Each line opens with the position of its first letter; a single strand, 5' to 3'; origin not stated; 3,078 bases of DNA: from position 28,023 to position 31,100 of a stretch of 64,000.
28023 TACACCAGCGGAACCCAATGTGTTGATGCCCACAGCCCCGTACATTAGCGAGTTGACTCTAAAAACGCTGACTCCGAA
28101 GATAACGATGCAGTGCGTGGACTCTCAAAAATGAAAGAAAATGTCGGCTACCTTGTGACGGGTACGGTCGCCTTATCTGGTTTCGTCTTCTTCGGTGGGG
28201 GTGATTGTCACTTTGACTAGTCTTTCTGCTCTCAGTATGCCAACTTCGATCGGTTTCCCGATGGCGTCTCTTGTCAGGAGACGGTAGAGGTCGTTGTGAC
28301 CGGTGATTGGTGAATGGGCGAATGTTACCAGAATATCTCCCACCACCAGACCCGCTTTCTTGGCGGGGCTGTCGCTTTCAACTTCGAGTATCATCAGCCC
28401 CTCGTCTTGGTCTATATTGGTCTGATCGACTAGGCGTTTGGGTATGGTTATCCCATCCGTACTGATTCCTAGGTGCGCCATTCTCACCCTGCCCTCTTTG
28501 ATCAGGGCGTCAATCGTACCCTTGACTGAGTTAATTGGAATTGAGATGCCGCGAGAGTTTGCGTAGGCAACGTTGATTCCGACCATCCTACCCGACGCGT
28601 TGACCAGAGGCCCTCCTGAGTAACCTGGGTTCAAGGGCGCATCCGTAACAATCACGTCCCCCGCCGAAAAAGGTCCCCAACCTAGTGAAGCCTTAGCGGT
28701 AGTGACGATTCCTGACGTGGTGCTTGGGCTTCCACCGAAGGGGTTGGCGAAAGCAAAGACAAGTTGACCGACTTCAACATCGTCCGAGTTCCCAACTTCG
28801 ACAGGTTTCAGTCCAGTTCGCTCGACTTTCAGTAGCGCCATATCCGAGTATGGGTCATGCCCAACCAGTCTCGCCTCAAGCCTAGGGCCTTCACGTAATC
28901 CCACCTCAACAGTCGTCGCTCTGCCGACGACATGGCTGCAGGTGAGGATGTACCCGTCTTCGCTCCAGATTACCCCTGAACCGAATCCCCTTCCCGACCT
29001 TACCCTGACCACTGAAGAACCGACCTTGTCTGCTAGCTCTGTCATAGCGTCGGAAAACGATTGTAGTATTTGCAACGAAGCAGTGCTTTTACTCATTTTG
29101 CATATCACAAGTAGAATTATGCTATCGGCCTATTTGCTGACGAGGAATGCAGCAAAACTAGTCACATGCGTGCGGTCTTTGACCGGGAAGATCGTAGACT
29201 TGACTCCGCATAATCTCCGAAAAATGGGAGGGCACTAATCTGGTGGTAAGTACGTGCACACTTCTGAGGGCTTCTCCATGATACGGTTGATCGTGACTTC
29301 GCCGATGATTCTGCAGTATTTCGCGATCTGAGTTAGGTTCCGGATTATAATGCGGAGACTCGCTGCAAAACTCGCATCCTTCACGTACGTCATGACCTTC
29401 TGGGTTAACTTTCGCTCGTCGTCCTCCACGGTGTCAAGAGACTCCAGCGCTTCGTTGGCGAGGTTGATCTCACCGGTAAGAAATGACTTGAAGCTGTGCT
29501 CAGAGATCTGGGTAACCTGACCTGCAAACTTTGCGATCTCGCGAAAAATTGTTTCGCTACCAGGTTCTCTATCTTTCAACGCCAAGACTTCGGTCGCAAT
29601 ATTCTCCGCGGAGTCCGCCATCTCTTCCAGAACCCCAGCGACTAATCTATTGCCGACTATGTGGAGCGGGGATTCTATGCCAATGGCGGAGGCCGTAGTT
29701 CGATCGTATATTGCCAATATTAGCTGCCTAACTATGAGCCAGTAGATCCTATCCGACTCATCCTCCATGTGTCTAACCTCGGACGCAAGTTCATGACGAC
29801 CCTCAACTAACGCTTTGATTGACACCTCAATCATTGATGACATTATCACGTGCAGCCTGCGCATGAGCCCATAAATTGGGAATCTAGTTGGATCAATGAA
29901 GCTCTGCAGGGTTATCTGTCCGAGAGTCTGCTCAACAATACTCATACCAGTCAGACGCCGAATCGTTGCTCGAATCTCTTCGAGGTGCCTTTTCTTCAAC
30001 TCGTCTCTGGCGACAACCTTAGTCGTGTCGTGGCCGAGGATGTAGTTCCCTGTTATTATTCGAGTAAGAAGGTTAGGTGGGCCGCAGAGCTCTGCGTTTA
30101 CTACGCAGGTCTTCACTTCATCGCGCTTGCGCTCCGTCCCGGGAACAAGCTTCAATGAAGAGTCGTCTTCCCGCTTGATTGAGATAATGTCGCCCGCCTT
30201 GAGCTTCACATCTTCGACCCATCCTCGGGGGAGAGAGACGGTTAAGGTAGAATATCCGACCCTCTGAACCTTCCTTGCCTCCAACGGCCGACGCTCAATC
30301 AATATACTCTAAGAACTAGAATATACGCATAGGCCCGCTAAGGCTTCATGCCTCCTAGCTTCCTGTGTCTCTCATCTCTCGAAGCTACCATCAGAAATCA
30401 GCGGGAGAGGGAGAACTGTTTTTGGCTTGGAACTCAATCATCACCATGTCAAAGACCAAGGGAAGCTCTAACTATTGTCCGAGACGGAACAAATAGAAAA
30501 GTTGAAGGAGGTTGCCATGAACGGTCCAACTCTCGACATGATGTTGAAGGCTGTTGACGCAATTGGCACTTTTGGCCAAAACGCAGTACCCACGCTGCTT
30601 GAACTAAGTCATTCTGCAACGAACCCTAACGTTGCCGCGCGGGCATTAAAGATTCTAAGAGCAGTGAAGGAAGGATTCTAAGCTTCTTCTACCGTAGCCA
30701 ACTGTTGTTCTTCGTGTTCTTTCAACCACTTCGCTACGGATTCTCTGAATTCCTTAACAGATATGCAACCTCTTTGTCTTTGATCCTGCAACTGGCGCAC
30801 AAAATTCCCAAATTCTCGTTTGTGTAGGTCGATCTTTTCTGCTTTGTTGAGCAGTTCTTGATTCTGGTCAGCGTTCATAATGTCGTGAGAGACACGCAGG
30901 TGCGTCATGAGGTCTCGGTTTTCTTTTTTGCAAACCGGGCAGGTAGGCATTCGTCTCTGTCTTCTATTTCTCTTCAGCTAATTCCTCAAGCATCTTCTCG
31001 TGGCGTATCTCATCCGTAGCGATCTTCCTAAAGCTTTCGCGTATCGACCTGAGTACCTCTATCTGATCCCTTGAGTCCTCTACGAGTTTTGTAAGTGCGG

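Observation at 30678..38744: hdrCBA-mvhDGA cluster bracketed by two paralogous six-Cys proteins of unknown function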

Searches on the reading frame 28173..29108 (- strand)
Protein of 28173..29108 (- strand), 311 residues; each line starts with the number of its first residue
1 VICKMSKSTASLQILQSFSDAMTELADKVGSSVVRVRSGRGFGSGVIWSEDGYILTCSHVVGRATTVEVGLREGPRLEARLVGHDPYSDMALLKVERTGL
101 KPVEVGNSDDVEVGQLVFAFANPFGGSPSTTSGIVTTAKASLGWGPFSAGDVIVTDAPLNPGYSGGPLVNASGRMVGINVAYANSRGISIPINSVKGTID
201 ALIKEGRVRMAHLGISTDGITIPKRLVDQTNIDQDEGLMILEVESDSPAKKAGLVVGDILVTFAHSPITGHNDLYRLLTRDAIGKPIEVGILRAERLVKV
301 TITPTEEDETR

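Call 24: search_protein_families(library=pfam, proteins=[window:28173-29108:-], max_evalue=0.001)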
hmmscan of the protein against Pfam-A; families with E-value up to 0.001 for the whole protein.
window:28173-29108:- (311 aa): 6 families
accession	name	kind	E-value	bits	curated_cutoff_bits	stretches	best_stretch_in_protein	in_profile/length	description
PF13365.12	Trypsin_2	-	5.3e-34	118.5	27.6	1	43-178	1-144/144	Trypsin-like peptidase domain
PF13180.12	PDZ_2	-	5.4e-11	43.1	27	1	233-302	9-78/80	PDZ domain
PF00089.32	Trypsin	-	3.4e-07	30.8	20.6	1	35-182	19-198/220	Trypsin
PF17820.7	PDZ_6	-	6.4e-06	26.3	27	1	240-279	2-41/54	PDZ domain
PF03719.21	Ribosomal_S5_C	-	5.4e-05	23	21.5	1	146-203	2-59/71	Ribosomal protein S5, C-terminal domain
PF04495.20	GRASP55_65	-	0.0003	21.6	27.7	1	234-306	41-115/138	GRASP55/65 PDZ-like domain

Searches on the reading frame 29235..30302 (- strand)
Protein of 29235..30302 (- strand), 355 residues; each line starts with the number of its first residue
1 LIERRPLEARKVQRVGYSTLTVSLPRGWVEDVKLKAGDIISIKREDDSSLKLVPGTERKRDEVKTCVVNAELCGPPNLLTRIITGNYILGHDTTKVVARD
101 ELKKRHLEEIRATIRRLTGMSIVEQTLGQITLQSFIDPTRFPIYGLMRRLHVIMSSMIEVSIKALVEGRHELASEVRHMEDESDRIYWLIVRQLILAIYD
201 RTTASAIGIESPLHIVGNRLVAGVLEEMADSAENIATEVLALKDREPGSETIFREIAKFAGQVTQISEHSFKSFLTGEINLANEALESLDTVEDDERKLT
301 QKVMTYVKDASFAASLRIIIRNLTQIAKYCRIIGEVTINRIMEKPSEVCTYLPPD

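Call 4: search_protein_families(library=pfam, proteins=[window:29235-30302:-], max_evalue=0.1)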
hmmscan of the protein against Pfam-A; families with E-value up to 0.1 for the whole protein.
window:29235-30302:- (355 aa): 3 families
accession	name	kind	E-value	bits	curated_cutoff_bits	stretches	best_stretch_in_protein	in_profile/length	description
PF01895.24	PhoU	-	4.9e-18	65.7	23.5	2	148-238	2-88/89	PhoU domain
PF04014.23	MazE_antitoxin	-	1.1e-06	29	24.7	1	13-56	1-44/48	Antidote-toxin recognition MazE, bacterial antitoxin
PF01865.21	PhoU_div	-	0.041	13.7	24.4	0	161-238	136-207/214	Protein of unknown function DUF47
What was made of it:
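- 29235..30302 (-): AbrB(SpoVT)-PhoU type regulator, recurrent in the neighbourhood of the cluster. PF04014 plus PF01895 (call 4).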

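Call 5: search_protein_families(library=ncbifam, proteins=[window:29235-30302:-], max_evalue=0.01)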
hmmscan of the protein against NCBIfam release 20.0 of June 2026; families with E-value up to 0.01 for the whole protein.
window:29235-30302:- (355 aa): 2 families
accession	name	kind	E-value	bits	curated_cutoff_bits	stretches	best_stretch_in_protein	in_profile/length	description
TIGR02135.1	phoU_full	equivalog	4.2e-13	49.4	130.25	1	225-338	88-204/212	phosphate signaling complex protein PhoU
TIGR02609.1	doc_partner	hypoth_equivalog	0.0022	18.3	55.9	1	10-53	1-42/74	putative addiction module antidote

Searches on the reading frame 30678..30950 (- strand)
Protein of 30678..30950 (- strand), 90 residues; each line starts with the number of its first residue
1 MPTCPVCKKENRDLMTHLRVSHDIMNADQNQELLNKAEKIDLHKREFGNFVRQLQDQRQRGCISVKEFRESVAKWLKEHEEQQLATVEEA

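Call 4: search_protein_families(library=pfam, proteins=[window:30678-30950:-], max_evalue=0.1)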
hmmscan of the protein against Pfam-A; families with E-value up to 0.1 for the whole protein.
window:30678-30950:- (90 aa): 4 families
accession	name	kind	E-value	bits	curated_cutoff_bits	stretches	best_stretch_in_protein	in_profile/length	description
PF05605.18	zf-Di19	-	0.027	15.1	27.5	1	4-22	34-53/54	Drought induced 19 protein (Di19), zinc-binding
PF22034.2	B129_C2H2-zf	-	0.047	14.4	27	0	4-12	1-9/22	Uncharacterized protein B-129, C2H2 zinc finger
PF00462.30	Glutaredoxin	-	0.087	13.5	22.9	0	2-37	7-41/60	Glutaredoxin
PF12013.13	OrsD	-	0.089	13.7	26.6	0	4-59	17-70/114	Orsellinic acid/F9775 biosynthesis cluster protein D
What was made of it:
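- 30678..30950 (-): 90-aa C2H2-like (C-x2-C-x9-H-x4-H) zinc-finger ORF, 13 nt downstream of CysL. Only weak Pfam zinc-finger hits (call 4).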

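Call 5: search_protein_families(library=ncbifam, proteins=[window:30678-30950:-], max_evalue=0.01)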
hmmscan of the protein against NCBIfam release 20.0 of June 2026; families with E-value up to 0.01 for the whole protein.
window:30678-30950:- (90 aa): 1 family
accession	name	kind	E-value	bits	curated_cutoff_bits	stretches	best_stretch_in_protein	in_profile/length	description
TIGR00335.1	primase_sml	equivalog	0.003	17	143.5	1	26-79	12-67/324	DNA primase catalytic subunit PriS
